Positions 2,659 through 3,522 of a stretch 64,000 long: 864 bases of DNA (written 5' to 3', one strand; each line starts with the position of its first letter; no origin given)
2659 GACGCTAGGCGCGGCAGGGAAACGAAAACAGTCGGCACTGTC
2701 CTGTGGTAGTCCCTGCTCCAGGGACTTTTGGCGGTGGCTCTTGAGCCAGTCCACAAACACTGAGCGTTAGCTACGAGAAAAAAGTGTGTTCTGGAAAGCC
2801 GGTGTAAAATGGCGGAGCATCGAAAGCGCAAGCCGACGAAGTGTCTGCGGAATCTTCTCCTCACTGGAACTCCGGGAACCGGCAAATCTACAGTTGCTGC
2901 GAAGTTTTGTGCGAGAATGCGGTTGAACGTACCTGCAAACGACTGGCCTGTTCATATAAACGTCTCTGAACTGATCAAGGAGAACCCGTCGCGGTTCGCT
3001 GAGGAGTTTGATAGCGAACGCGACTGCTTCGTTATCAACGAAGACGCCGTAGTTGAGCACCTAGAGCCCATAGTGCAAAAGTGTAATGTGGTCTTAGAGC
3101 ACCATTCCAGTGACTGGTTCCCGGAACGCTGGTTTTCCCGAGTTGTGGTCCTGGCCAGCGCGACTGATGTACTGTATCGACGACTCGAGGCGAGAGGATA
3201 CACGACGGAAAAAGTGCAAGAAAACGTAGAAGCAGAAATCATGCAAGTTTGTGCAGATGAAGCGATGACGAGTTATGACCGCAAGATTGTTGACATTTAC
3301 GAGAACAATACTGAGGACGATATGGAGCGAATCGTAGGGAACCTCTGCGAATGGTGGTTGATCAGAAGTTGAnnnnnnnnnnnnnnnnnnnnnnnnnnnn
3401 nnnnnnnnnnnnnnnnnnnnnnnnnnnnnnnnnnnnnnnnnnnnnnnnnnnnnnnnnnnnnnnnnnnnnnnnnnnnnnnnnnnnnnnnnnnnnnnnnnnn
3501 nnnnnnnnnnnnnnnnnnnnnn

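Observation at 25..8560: A 2.4 kb near-perfect inverted repeat brackets a 3.7 kb segment carrying the AK6 and RMD5-like genes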

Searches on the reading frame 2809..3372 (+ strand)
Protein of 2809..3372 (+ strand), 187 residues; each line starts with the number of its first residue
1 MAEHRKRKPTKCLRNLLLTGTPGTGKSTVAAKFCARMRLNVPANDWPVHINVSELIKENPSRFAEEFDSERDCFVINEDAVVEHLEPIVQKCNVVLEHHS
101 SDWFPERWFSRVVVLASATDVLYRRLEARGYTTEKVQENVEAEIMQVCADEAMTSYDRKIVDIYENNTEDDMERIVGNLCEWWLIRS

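Call 7: find_encoding_contigs(protein=window:2809-3372:+, flank=10000, max_places=6)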
Protein window:2809-3372:+ (187 aa): 23 contigs read that carry it; 6 places shown.
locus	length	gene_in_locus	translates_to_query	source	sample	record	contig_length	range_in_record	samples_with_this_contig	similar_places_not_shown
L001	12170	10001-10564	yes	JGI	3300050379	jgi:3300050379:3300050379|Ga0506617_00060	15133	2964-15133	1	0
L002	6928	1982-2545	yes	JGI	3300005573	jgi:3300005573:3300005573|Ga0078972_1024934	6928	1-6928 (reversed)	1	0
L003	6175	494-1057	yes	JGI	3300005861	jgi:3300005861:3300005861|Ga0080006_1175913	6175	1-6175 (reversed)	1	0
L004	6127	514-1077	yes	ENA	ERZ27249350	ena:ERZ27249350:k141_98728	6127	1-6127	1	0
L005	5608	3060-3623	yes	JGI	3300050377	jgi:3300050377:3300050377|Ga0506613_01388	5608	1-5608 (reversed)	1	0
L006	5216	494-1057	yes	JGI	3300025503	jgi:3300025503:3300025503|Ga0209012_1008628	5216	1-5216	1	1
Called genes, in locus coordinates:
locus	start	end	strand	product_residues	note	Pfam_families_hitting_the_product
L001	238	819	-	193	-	-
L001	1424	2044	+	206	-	PF07386:DUF1499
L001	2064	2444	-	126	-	-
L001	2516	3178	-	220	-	-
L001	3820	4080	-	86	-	-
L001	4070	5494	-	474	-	PF05686:Glyco_transf_90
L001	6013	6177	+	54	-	-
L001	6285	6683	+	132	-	-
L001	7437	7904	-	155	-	-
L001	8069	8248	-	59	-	-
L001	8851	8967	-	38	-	-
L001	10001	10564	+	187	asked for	PF13238:AAA_18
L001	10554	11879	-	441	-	PF10607:CTLH, PF13445:zf-RING_UBOX, PF14634:zf-RING_5 (faint)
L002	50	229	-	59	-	-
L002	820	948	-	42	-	-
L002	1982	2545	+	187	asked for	PF13238:AAA_18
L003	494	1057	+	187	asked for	PF13238:AAA_18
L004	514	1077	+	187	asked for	PF13238:AAA_18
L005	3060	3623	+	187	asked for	PF13238:AAA_18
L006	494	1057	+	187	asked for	PF13238:AAA_18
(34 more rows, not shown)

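Call 8: search_protein_families(library=pfam, proteins=[window:2809-3369:+])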
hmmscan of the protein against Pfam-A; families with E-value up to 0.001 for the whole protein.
window:2809-3369:+ (187 aa): 6 families
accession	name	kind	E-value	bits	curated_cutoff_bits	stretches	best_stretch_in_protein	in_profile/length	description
PF13238.12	AAA_18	-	7.6e-27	94.7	29.4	1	17-146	2-128/128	AAA domain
PF00004.35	AAA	-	9.6e-05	23.3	21.2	1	16-69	1-52/131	ATPase family associated with various cellular activities (AAA)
PF25199.1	nSTAND_NTPase5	-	0.00014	22.1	34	1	6-93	34-120/145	Novel STAND NTPase 5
PF13191.12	AAA_16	-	0.00031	21.7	32.6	1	10-40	21-51/167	AAA ATPase domain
PF13671.12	AAA_33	-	0.0005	20.8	27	0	17-38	3-24/143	AAA domain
PF07728.20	AAA_5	-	0.00083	19.8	22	0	15-40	1-25/139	AAA domain (dynein-related subfamily)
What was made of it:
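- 2809..3372 (+): AK6 / broad-specificity NMP kinase gene (187 aa; BAM80044.1). Pfam AAA_18, 7.6e-27 (call 8).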

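Call 12: list_cluster_members(proteins=[window:2809-3369:+, window:3365-4687:-, window:10282-11703:+, window:38881-43494:+])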
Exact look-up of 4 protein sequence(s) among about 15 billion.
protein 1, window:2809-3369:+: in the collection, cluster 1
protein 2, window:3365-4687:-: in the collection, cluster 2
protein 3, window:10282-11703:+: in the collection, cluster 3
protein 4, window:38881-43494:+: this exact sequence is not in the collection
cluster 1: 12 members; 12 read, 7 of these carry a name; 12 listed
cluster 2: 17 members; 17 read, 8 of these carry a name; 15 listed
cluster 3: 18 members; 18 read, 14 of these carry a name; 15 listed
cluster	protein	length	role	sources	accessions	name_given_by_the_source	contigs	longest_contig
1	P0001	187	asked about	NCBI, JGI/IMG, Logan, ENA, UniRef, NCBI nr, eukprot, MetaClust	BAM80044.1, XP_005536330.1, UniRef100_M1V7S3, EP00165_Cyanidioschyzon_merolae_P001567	similar to TATA box binding protein (TBP)-associated factor TAF9 [Cyanidioschyzon merolae ... | broad-specificity NMP kinase | Adenylate kinase isoenzyme 6 homolog n=1 Tax=Cyanidioschyzon merolae (strain NIES-3377 / ...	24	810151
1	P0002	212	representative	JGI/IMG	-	broad-specificity NMP kinase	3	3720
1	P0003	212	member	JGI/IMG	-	broad-specificity NMP kinase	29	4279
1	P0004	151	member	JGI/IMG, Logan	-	broad-specificity NMP kinase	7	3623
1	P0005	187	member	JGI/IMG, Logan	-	broad-specificity NMP kinase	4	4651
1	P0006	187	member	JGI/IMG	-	broad-specificity NMP kinase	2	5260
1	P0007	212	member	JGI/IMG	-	broad-specificity NMP kinase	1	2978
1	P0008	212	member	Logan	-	-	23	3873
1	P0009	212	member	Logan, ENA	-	-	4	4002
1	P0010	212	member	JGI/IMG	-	-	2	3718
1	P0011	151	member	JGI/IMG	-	-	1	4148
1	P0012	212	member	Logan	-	-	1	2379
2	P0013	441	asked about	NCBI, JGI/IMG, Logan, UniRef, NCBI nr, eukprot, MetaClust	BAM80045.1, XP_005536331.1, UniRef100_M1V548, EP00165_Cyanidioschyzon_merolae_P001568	hypothetical protein, conserved [Cyanidioschyzon merolae strain 10D] | hypothetical protein | Uncharacterized protein n=1 Tax=Cyanidioschyzon merolae (strain NIES-3377 / 10D) ...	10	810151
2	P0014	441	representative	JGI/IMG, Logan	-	-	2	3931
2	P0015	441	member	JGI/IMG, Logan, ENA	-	hypothetical protein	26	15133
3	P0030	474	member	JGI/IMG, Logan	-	hypothetical protein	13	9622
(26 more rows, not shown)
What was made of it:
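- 2809..3372 (+): Exact match to C. merolae 10D BAM80044.1 / UniRef 'Adenylate kinase isoenzyme 6 homolog' (call 12).
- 3362..4687 (-): RMD5/GID2-type CTLH-RING E3 ligase gene (441 aa; BAM80045.1). It is convergent with AK6, and the two 3' ends overlap by 11 nt. Exact match to BAM80045.1 (call 12).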

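Call 19: find_encoding_contigs(protein=P0003, flank=10000, max_places=10)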
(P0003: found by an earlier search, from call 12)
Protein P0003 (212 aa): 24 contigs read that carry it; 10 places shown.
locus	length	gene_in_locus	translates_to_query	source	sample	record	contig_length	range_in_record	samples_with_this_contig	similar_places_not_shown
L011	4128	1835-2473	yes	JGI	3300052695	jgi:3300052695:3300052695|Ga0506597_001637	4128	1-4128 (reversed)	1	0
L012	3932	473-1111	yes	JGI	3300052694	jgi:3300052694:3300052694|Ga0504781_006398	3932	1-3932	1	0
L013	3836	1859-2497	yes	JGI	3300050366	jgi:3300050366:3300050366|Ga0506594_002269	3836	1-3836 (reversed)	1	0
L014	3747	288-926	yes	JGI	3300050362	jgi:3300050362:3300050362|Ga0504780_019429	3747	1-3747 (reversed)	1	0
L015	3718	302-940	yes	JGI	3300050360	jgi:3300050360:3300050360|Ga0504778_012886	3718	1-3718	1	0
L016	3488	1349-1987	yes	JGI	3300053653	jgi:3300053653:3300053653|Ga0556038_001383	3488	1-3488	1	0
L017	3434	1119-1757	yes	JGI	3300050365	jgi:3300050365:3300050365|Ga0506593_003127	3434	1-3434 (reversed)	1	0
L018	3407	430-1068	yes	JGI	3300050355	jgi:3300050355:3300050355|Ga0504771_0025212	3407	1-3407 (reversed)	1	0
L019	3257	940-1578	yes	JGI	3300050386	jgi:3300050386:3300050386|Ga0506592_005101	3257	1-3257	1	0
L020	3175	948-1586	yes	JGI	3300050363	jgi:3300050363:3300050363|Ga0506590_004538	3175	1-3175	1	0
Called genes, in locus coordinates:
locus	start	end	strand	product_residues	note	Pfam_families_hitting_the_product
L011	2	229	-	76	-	?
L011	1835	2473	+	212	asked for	PF13238:AAA_18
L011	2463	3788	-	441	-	PF10607:CTLH, PF13445:zf-RING_UBOX, PF14634:zf-RING_5 (faint)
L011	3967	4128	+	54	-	?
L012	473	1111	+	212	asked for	PF13238:AAA_18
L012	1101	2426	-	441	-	PF10607:CTLH, PF13445:zf-RING_UBOX, PF14634:zf-RING_5 (faint)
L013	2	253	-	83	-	?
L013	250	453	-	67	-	-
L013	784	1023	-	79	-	-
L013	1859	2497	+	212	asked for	PF13238:AAA_18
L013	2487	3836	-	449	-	?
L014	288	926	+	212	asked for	PF13238:AAA_18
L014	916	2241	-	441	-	PF10607:CTLH, PF13445:zf-RING_UBOX, PF14634:zf-RING_5 (faint)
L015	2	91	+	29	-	?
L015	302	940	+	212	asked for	PF13238:AAA_18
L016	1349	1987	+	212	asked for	PF13238:AAA_18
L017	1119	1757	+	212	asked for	PF13238:AAA_18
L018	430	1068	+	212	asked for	PF13238:AAA_18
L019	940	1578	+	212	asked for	PF13238:AAA_18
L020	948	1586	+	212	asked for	PF13238:AAA_18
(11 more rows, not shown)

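Call 37: find_encoding_contigs(protein=P0015, flank=10000, max_places=10)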
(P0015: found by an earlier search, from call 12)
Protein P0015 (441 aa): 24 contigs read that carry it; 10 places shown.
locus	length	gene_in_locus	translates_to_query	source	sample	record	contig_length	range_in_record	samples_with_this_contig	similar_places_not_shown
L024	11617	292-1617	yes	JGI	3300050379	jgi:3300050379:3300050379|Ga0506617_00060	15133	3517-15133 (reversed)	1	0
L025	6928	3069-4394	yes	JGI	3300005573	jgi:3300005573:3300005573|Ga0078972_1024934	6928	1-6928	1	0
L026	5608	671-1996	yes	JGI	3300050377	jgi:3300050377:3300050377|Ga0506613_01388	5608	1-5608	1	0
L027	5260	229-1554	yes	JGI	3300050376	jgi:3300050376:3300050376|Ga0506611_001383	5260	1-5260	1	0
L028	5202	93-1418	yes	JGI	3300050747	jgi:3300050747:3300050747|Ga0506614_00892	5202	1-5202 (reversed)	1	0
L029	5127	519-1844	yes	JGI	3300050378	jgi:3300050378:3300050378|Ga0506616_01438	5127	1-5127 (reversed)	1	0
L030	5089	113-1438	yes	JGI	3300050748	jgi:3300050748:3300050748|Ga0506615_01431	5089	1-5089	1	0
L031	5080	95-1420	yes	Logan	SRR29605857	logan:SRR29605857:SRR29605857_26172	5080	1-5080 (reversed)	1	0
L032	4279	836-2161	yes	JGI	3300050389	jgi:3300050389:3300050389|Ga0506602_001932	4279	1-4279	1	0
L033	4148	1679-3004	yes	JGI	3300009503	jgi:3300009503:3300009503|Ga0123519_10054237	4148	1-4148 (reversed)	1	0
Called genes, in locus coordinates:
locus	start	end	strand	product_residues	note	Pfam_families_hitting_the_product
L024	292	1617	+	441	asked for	PF10607:CTLH, PF13445:zf-RING_UBOX, PF14634:zf-RING_5 (faint)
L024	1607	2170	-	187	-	PF13238:AAA_18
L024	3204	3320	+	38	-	-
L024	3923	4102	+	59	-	-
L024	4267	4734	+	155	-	-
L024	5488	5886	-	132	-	-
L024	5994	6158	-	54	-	-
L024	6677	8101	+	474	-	PF05686:Glyco_transf_90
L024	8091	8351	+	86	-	-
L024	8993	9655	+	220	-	-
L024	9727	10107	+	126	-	-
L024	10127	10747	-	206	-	PF07386:DUF1499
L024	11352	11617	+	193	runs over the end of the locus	-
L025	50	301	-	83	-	-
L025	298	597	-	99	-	-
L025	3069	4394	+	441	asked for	PF10607:CTLH, PF13445:zf-RING_UBOX, PF14634:zf-RING_5 (faint)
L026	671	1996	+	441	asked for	PF10607:CTLH, PF13445:zf-RING_UBOX, PF14634:zf-RING_5 (faint)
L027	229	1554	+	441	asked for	PF10607:CTLH, PF13445:zf-RING_UBOX, PF14634:zf-RING_5 (faint)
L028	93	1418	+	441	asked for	PF10607:CTLH, PF13445:zf-RING_UBOX, PF14634:zf-RING_5 (faint)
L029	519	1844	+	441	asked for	PF10607:CTLH, PF13445:zf-RING_UBOX, PF14634:zf-RING_5 (faint)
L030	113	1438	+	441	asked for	PF10607:CTLH, PF13445:zf-RING_UBOX, PF14634:zf-RING_5 (faint)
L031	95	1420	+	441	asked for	PF10607:CTLH, PF13445:zf-RING_UBOX, PF14634:zf-RING_5 (faint)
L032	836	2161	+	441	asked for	PF10607:CTLH, PF13445:zf-RING_UBOX, PF14634:zf-RING_5 (faint)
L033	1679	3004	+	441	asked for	PF10607:CTLH, PF13445:zf-RING_UBOX, PF14634:zf-RING_5 (faint)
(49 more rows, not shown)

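Call 60: find_encoding_contigs(protein=P0030, flank=10000, max_places=10)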
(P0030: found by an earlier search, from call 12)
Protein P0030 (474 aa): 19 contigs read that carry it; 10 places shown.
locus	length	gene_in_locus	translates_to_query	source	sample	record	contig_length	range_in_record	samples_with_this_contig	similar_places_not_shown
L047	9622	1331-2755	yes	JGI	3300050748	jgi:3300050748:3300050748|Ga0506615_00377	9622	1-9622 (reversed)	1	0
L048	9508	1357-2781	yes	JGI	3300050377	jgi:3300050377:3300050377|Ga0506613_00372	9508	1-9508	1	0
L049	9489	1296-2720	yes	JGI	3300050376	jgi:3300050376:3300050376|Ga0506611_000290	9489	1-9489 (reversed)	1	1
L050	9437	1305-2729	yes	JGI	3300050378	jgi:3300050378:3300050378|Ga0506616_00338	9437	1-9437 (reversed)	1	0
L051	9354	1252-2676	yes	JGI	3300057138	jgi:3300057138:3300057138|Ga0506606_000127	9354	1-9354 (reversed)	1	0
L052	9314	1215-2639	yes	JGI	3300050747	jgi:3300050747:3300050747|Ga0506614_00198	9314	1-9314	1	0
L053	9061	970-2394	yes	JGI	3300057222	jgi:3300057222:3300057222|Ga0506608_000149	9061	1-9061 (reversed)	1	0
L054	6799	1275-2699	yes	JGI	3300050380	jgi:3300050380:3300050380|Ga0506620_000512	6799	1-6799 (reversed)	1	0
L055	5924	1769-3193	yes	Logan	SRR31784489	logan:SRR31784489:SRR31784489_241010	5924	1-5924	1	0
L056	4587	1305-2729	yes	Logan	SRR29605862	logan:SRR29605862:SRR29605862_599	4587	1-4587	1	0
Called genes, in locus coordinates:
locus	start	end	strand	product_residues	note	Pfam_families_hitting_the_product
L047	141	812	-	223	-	-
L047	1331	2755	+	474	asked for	PF05686:Glyco_transf_90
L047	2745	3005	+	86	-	-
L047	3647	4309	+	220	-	-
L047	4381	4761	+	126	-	-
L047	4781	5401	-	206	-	PF07386:DUF1499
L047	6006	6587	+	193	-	-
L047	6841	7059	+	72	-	-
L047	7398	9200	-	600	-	PF02518:HATPase_c, PF13589:HATPase_c_3, PF01119:DNA_mis_repair, PF08676:MutL_C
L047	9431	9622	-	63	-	?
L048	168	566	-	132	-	-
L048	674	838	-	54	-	-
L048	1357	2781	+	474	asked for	PF05686:Glyco_transf_90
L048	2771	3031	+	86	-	-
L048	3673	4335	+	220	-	-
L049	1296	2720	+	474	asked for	PF05686:Glyco_transf_90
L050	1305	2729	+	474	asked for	PF05686:Glyco_transf_90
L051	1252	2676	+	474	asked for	PF05686:Glyco_transf_90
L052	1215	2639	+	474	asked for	PF05686:Glyco_transf_90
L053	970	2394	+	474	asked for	PF05686:Glyco_transf_90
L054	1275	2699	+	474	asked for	PF05686:Glyco_transf_90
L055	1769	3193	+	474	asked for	PF05686:Glyco_transf_90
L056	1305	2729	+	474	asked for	PF05686:Glyco_transf_90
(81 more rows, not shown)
